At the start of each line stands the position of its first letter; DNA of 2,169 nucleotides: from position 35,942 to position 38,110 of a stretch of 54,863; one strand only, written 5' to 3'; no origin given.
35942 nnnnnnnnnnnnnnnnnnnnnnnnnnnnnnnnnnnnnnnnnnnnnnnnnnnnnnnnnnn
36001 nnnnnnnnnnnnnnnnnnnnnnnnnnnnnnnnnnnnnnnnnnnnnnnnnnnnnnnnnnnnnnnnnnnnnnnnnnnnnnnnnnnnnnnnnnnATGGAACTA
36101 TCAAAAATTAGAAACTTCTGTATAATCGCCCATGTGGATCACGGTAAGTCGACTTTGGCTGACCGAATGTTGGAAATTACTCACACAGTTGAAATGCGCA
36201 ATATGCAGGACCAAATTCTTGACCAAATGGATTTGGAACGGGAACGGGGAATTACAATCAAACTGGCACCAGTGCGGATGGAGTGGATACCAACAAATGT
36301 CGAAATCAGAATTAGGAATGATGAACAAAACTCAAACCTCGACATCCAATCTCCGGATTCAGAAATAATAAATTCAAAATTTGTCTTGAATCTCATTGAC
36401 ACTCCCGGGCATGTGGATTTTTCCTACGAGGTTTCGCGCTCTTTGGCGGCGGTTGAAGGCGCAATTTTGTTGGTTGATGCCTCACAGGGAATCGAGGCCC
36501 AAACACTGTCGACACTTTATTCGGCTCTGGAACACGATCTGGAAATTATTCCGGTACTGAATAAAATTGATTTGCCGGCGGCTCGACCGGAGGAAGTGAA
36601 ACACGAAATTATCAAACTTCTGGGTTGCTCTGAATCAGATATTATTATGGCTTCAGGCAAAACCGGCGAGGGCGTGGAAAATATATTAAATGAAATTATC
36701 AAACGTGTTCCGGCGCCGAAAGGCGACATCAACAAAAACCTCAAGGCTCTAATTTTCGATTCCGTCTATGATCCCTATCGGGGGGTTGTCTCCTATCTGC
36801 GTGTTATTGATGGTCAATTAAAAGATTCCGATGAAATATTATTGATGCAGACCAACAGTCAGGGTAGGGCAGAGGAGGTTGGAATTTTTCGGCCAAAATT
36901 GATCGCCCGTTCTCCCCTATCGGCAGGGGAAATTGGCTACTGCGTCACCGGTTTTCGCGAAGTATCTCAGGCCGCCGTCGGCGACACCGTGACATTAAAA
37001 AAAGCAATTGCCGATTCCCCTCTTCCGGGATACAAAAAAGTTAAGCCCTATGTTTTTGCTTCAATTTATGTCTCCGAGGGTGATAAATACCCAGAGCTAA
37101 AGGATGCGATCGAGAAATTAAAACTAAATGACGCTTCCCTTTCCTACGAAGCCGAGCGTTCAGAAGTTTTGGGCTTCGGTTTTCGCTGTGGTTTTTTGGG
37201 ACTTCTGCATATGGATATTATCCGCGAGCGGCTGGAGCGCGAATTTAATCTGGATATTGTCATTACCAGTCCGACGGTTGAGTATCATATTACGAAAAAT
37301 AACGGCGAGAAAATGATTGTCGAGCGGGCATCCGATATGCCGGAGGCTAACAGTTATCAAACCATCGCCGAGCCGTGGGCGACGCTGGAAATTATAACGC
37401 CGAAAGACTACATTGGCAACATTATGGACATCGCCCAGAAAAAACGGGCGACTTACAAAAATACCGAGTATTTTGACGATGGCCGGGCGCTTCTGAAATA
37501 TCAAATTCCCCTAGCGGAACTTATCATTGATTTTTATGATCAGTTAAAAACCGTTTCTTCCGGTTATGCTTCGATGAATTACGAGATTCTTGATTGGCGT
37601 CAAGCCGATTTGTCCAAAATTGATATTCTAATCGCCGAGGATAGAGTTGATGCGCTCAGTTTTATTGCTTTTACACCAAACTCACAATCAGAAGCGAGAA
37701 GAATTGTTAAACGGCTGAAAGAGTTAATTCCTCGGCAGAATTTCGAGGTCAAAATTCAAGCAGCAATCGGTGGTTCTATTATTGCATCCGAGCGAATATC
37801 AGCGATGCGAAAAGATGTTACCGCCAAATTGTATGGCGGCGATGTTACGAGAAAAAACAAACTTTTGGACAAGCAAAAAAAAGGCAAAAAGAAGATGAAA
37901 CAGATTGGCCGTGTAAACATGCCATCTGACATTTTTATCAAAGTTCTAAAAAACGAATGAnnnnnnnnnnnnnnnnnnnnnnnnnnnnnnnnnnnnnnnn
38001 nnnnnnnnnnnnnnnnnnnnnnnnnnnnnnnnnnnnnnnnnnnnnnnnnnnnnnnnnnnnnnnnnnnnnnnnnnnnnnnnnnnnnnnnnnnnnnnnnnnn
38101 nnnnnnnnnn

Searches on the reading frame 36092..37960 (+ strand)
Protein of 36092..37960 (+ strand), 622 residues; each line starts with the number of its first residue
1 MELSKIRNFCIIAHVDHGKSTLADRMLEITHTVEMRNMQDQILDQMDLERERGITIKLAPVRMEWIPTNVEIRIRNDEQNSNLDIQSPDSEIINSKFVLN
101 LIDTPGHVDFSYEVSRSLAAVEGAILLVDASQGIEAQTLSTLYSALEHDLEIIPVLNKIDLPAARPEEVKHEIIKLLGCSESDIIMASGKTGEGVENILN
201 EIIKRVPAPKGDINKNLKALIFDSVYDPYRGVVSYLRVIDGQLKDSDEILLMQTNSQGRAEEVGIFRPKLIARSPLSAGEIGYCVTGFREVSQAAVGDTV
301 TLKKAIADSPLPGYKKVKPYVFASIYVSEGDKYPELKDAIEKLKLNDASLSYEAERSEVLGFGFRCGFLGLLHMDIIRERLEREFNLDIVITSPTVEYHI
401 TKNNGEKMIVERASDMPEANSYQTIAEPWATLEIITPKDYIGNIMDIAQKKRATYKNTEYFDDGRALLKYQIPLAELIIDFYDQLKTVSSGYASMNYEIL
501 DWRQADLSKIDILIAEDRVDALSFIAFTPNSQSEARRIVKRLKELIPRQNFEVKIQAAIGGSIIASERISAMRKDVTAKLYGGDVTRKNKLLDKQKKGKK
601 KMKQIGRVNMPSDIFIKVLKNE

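Call 37: search_protein_families(library=pfam, proteins=[window:36092-37960:+], max_evalue=0.0001)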
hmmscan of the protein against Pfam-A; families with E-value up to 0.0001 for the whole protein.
window:36092-37960:+ (622 aa): 4 families
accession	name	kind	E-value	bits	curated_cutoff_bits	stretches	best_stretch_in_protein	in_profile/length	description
PF00009.33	GTP_EFTU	-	4.3e-53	180.1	26.5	1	5-207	2-187/188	Elongation factor Tu GTP binding domain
PF06421.17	LepA_C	-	1.9e-43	147.4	29.7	1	515-620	2-107/107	GTP-binding protein LepA C-terminus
PF00679.30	EFG_C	-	3.3e-21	75.6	27.9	1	425-511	2-87/89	Elongation factor G C-terminus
PF03144.31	GTP_EFTU_D2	-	4.1e-05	24.4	30.3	1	231-301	1-73/73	Elongation factor Tu domain 2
